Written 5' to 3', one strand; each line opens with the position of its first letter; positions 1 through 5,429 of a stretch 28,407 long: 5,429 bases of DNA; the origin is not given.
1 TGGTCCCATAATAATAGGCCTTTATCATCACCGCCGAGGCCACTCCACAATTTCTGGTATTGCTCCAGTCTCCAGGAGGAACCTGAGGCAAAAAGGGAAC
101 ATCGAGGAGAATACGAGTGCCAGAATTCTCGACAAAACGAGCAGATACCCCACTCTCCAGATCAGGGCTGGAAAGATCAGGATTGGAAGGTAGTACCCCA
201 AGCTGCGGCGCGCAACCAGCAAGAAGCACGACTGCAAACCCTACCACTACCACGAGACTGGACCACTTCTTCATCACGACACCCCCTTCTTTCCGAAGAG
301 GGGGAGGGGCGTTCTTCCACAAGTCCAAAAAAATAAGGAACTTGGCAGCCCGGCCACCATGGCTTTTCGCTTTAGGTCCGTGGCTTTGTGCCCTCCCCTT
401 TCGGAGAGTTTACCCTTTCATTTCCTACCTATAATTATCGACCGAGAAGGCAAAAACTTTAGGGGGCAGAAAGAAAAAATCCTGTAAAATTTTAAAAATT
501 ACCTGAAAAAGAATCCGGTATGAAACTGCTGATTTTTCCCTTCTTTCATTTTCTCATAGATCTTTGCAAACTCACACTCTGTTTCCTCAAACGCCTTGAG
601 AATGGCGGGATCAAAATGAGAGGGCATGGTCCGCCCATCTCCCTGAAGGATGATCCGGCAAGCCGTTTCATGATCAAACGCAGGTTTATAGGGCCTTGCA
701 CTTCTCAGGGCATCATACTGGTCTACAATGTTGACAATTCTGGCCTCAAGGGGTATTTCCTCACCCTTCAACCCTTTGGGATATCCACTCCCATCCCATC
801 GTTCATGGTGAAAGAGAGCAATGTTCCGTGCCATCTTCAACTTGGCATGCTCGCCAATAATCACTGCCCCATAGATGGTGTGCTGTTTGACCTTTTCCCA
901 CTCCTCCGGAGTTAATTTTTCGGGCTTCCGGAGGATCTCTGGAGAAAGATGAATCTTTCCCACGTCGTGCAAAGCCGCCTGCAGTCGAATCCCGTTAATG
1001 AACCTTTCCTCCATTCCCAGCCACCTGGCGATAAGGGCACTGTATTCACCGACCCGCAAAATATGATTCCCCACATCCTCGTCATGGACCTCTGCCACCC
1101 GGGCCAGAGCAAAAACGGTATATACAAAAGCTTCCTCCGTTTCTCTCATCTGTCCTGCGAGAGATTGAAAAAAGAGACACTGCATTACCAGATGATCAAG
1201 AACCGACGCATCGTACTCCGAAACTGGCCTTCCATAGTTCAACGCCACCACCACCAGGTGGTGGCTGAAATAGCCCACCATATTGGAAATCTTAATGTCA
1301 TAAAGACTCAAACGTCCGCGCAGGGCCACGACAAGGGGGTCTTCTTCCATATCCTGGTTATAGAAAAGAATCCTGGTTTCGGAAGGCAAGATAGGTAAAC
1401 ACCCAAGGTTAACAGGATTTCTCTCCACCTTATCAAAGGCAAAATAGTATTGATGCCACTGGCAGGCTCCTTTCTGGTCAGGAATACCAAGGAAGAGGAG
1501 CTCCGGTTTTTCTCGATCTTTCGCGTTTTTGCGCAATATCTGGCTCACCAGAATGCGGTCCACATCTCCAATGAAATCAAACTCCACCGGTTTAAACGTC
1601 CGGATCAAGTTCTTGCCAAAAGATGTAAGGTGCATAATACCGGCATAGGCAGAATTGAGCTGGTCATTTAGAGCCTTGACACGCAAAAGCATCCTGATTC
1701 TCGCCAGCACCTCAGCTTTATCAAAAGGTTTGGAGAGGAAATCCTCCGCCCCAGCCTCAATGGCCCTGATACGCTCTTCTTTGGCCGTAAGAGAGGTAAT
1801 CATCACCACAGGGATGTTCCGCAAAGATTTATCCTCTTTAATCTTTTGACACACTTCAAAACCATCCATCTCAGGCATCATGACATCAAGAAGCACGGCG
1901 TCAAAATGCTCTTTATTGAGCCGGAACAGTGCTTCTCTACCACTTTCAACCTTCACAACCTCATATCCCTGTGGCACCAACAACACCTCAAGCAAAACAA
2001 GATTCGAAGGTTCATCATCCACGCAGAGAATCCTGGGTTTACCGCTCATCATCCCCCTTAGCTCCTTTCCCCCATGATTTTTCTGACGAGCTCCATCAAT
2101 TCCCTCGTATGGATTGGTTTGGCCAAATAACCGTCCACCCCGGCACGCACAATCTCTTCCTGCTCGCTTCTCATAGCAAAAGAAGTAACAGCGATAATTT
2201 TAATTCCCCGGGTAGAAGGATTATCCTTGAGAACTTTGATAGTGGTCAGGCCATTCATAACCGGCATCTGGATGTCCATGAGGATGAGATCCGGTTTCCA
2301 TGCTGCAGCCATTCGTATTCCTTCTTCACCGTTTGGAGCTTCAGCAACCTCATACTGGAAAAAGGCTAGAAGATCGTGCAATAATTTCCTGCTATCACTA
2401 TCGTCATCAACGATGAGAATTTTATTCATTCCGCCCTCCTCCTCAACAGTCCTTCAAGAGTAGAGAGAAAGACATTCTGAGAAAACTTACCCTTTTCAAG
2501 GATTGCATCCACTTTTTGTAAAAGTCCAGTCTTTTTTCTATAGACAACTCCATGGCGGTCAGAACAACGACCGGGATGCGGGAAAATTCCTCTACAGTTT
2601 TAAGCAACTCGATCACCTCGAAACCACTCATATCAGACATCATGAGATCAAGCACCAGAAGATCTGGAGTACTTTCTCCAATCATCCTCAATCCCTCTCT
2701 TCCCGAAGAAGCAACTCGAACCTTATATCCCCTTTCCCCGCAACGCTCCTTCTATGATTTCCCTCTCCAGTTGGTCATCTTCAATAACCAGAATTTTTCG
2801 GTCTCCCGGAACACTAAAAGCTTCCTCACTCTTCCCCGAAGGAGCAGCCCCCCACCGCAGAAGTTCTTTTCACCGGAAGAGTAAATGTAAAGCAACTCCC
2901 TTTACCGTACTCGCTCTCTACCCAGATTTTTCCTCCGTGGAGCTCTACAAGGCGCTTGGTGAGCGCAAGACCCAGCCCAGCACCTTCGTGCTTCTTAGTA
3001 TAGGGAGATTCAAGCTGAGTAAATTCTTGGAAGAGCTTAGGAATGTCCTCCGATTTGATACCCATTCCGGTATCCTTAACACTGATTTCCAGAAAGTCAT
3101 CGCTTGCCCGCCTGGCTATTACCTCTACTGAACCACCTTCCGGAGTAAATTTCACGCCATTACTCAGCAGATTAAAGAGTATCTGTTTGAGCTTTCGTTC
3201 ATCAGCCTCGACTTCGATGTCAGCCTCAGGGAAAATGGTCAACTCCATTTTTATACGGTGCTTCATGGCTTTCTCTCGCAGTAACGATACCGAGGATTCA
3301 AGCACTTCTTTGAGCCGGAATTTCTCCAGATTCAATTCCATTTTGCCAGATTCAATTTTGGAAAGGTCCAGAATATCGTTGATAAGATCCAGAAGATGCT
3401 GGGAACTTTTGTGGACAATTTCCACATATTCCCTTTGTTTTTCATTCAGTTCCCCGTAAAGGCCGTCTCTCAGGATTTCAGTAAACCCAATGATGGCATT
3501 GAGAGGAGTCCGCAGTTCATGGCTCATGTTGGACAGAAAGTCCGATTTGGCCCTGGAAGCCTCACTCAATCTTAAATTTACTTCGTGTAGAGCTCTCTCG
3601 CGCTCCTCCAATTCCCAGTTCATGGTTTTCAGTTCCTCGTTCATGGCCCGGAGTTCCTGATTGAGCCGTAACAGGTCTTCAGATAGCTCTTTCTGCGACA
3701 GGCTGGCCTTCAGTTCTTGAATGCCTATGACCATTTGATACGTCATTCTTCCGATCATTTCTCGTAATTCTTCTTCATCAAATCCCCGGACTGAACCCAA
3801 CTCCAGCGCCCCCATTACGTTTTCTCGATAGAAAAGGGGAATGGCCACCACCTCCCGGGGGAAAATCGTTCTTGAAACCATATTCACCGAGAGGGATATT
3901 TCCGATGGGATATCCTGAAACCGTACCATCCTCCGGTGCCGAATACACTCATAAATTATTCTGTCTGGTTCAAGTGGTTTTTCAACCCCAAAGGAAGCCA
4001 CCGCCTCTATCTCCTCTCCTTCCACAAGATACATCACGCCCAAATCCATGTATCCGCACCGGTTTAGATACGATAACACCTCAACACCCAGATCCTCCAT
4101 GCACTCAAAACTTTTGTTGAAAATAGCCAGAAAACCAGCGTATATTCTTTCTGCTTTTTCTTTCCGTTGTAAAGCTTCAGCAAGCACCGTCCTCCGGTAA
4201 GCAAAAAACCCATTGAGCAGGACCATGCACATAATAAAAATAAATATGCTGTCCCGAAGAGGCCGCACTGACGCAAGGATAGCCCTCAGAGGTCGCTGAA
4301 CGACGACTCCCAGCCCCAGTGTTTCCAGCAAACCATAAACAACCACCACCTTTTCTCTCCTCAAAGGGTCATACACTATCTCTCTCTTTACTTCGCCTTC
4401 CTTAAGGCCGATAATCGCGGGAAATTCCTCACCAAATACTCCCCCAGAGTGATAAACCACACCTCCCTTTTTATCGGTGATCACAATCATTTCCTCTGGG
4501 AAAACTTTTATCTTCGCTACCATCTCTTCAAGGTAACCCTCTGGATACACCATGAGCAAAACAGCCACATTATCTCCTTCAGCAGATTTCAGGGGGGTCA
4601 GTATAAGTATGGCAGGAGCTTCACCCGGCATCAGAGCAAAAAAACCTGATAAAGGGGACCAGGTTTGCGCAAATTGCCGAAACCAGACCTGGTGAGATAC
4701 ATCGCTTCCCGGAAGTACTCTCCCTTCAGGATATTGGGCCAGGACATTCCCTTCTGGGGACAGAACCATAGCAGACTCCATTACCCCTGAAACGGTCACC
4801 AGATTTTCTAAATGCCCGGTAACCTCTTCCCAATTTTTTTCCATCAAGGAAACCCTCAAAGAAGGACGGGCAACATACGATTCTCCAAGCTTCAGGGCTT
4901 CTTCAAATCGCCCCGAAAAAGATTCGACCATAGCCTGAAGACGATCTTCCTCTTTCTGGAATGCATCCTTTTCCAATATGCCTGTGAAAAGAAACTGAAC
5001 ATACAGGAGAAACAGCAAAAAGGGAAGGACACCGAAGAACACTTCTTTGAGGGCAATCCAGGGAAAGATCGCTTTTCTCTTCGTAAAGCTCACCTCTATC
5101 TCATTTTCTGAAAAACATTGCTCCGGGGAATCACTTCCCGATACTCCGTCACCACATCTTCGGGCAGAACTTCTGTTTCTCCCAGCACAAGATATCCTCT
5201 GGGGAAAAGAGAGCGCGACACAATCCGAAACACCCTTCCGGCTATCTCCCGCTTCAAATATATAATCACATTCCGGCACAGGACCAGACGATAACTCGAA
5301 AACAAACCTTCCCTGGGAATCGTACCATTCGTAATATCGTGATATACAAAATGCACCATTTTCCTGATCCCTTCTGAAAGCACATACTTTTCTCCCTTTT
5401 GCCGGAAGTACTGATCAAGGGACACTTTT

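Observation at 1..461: Sigma28 promoter plus c-di-GMP-I riboswitch controlling a C39-like peptidase lipoprotein, directly downstream of an HD-GYP phosphodiesterase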

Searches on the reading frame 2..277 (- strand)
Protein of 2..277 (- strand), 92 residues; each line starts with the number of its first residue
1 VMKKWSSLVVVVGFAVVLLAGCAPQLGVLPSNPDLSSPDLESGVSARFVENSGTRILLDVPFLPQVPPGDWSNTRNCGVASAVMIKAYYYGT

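Call 7: search_protein_families(library=pfam, proteins=[window:2-277:-], max_evalue=0.1)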
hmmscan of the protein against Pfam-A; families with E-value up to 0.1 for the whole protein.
window:2-277:- (92 aa): 1 family
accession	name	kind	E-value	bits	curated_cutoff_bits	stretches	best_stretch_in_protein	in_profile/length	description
PF13529.12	Peptidase_C39_2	-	0.032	15.2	24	1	58-91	1-29/143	Peptidase_C39 like family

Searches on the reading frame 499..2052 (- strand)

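Call 7: search_protein_families(library=pfam, proteins=[window:499-2052:-], max_evalue=0.1)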
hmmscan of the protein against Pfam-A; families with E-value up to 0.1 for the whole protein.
window:499-2052:- (517 aa): 4 families
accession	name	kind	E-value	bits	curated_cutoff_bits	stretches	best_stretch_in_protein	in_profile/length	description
PF13487.12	HD_5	-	6.6e-33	114.3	27.2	1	316-483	3-169/170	HD domain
PF00072.30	Response_reg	-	1.7e-30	105.8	30.2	1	8-120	1-111/111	Response regulator receiver domain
PF01966.28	HD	-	8.3e-20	71.7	22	1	328-448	2-115/116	HD domain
PF21695.3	GlnR_1st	-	0.028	14.8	27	1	43-122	35-110/111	Transcription regulator GlnR, N-terminal domain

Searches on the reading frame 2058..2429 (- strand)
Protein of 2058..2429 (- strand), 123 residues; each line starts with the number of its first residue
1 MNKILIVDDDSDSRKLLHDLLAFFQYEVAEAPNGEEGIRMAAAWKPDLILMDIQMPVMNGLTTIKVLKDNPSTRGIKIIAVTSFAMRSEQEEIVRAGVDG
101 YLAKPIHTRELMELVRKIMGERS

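Call 7: search_protein_families(library=pfam, proteins=[window:2058-2429:-], max_evalue=0.1)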
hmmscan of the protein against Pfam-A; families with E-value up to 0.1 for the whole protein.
window:2058-2429:- (123 aa): 2 families
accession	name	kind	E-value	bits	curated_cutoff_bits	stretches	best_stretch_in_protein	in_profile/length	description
PF00072.30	Response_reg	-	7.1e-28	97.4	30.2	1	4-115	1-110/111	Response regulator receiver domain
PF06490.17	FleQ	-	0.089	13.6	22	0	3-35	1-33/108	Flagellar regulatory protein FleQ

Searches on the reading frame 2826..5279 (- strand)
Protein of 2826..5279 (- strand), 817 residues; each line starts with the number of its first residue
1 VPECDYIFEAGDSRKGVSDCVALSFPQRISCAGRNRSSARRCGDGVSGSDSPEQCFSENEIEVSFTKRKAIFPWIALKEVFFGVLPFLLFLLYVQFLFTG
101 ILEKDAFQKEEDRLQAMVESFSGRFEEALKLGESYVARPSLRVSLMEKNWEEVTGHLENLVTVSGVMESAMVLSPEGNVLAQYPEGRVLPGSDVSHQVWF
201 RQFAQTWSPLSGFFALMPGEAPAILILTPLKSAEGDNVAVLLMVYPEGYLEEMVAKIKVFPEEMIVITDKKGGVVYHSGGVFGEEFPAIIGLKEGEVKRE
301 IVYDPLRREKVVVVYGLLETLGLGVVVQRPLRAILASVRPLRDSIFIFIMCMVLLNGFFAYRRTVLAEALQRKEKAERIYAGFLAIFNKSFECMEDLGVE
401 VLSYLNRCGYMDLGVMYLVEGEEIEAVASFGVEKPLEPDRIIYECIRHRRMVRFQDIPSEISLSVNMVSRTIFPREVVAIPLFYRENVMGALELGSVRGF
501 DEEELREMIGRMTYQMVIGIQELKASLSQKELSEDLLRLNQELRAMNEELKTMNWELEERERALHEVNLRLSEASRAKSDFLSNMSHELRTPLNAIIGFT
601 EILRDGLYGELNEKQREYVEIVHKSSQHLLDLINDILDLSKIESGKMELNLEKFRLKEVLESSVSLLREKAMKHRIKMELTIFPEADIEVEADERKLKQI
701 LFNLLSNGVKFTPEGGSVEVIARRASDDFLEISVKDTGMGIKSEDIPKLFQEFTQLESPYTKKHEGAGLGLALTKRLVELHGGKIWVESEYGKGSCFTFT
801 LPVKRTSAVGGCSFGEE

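Call 7: search_protein_families(library=pfam, proteins=[window:2826-5279:-], max_evalue=0.1)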
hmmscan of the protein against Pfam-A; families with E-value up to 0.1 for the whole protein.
window:2826-5279:- (817 aa): 8 families
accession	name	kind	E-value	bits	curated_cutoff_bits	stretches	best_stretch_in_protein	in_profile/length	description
PF02518.31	HATPase_c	-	2.2e-32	112.2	26.4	1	693-804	2-110/111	Histidine kinase-, DNA gyrase B-, and HSP90-like ATPase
PF00512.31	HisKA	-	4.6e-26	91.1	26.9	1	577-645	1-66/66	His Kinase A (phospho-acceptor) domain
PF02743.24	dCache_1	-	1.1e-09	38.7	45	1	116-327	17-239/240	Cache domain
PF13185.12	GAF_2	-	2.3e-08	34.8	28.6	1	395-520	5-135/136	GAF domain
PF01590.32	GAF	-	0.00052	21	22.4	1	413-506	21-120/133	GAF domain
PF07160.18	SKA1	-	0.0027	18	29.6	1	522-590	16-88/243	Spindle and kinetochore-associated protein 1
PF13581.12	HATPase_c_2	-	0.016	15.6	27.4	1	710-779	49-110/127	Histidine kinase-like ATPase domain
PF15372.11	DUF4600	-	0.026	15.2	27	1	525-568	48-91/128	Domain of unknown function (DUF4600)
